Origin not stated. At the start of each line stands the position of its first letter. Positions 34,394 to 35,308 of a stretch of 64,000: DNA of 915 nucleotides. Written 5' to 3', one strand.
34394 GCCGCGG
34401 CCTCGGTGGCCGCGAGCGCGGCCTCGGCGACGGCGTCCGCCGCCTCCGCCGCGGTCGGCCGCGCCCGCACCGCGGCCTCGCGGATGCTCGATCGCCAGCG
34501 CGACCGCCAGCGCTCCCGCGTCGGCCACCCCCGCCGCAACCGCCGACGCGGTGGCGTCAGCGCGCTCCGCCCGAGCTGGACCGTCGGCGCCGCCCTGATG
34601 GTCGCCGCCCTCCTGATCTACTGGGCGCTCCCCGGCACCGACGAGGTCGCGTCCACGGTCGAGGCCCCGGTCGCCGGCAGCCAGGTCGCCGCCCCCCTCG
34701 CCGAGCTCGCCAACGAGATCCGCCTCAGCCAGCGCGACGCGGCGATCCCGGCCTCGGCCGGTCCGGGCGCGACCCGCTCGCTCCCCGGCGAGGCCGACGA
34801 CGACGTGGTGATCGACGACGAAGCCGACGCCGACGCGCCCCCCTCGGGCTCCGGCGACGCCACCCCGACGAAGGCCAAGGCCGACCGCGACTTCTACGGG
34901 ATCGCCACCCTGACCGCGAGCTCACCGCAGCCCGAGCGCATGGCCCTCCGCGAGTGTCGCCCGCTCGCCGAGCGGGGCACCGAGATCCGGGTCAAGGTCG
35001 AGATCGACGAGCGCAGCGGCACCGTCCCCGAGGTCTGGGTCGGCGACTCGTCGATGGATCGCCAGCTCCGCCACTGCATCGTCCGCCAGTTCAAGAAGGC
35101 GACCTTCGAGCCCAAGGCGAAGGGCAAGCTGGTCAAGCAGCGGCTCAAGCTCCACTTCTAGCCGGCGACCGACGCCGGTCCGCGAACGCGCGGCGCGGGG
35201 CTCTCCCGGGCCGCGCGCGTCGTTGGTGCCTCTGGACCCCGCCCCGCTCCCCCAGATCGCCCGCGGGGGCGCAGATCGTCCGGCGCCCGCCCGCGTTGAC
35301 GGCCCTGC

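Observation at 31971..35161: Gene encoding a ~250-residue (REAAA)n single-alpha-helix ruler, broken by two +1 frameshifts within its 15-bp tandem repeat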

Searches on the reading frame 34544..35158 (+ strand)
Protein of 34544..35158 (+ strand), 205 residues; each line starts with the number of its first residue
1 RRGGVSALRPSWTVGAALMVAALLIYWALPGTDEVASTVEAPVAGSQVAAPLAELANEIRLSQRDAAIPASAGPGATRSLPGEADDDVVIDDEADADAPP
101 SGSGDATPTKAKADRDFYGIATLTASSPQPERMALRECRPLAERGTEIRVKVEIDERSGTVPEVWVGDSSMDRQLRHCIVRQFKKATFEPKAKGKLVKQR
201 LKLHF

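Call 52: predict_structure(alignment_id=A4)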
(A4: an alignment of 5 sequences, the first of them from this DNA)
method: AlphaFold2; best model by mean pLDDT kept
length: 205 residues; sequences in the alignment: 5
mean_pLDDT: 63.0   pTM: 0.43
mean pLDDT of the five models: 63.0, 61.9, 60.8, 58.9, 54.5
residues with pLDDT >= 90: 35; 70-90: 58; 50-70: 27; < 50: 85
segments of 3 or more residues with pLDDT < 50: 1-9, 29-52, 67-114
pLDDT, mean of each block of 10 residues (from residue 1): 45 61 65 36 41 52 47 37 36 37 37 54 80 91 88 89 87 92 90 81 88
secondary structure, 60 per line:
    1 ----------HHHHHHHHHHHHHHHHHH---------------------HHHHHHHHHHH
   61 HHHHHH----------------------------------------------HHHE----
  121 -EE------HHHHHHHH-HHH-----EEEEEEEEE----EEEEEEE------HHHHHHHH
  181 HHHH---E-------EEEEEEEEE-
elements in order: H11-28 H50-66 H130-137 E147-155 E160-166 H173-184 E196-204
